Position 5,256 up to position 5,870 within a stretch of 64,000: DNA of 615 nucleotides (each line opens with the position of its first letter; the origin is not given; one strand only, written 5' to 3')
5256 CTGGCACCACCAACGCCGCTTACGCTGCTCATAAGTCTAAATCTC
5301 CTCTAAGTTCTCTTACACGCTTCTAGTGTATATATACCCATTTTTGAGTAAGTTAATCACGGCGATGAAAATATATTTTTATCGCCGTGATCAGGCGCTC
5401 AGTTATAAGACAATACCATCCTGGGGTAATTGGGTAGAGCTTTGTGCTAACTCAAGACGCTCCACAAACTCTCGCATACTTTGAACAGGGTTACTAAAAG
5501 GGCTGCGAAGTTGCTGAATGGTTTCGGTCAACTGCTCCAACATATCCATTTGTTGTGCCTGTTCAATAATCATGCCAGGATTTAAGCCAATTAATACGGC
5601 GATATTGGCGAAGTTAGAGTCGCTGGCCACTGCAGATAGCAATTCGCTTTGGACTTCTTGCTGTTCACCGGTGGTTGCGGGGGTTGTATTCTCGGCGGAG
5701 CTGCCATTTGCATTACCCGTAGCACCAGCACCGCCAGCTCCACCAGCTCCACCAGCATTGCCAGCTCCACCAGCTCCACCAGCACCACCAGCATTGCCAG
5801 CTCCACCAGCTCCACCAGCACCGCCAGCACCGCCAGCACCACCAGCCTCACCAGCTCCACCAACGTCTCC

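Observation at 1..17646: Candidate novel system: regulator-linked operon of giant cysteine-free proteins with small acidic and coiled-coil partners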

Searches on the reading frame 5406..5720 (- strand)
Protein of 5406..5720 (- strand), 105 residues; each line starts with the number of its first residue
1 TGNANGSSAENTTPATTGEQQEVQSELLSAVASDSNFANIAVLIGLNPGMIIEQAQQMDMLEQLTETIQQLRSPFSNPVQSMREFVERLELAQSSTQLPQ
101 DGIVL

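Call 99: search_solved_structures(query=A6, max_evalue=1)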
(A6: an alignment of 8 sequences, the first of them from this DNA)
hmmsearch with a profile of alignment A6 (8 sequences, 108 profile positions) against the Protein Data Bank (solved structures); distinct sequences matched with E-value up to 1: 2.
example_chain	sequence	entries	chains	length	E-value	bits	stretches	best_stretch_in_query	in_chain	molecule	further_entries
6w1s_F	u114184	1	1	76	0.14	15.3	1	34-69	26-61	Mediator of RNA polymerase II transcription subunit 9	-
8t1i_F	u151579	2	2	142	0.5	13.6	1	35-69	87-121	Mediator of RNA polymerase II transcription subunit 9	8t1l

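Call 100: search_protein_families(library=pfam, alignment_id=A6, max_evalue=1)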
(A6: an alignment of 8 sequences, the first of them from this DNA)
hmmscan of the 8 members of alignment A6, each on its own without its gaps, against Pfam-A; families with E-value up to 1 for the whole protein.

A. member 1, seq(105 aa): 3 families
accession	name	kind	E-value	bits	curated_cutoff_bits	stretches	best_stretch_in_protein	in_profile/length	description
PF11221.13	Med21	-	0.0012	19.6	37.3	1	9-90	57-136/144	Subunit 21 of Mediator complex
PF21688.3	FAD-depend_C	-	0.058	14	27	1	18-92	62-139/197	FAD-dependent protein, C-terminal domain-like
PF04782.17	DUF632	-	0.084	12.6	25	1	51-90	215-254/317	Protein of unknown function (DUF632)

B. families by the number of members that match (of 8 scanned): 15 families
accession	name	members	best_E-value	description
PF11221.13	Med21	5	0.0012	Subunit 21 of Mediator complex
PF21688.3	FAD-depend_C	2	0.058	FAD-dependent protein, C-terminal domain-like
PF04782.17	DUF632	2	0.084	Protein of unknown function (DUF632)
PF04219.17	DUF413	2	0.13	Protein of unknown function, DUF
PF07271.16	Cytadhesin_P30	1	0.014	Cytadhesin P30/P32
PF00771.25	FHIPEP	1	0.02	FHIPEP family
PF19757.4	DUF6244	1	0.029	Family of unknown function (DUF6244)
PF12896.12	ANAPC4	1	0.037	Anaphase-promoting complex, cyclosome, subunit 4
PF09429.15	Wbp11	1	0.054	WW domain binding protein 11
PF02970.22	TBCA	1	0.063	Tubulin binding cofactor A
PF07072.16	ZapD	1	0.066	Cell division protein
PF10145.14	PhageMin_Tail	1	0.089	Phage-related minor tail protein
PF17279.8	DUF5344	1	0.1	Family of unknown function (DUF5344)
PF04163.17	Tht1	1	0.2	Tht1-like nuclear fusion protein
PF05650.16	DUF802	1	0.52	Domain of unknown function (DUF802)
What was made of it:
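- Tried and rejected: Pfam on the giant's C-terminal domain (call 100).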
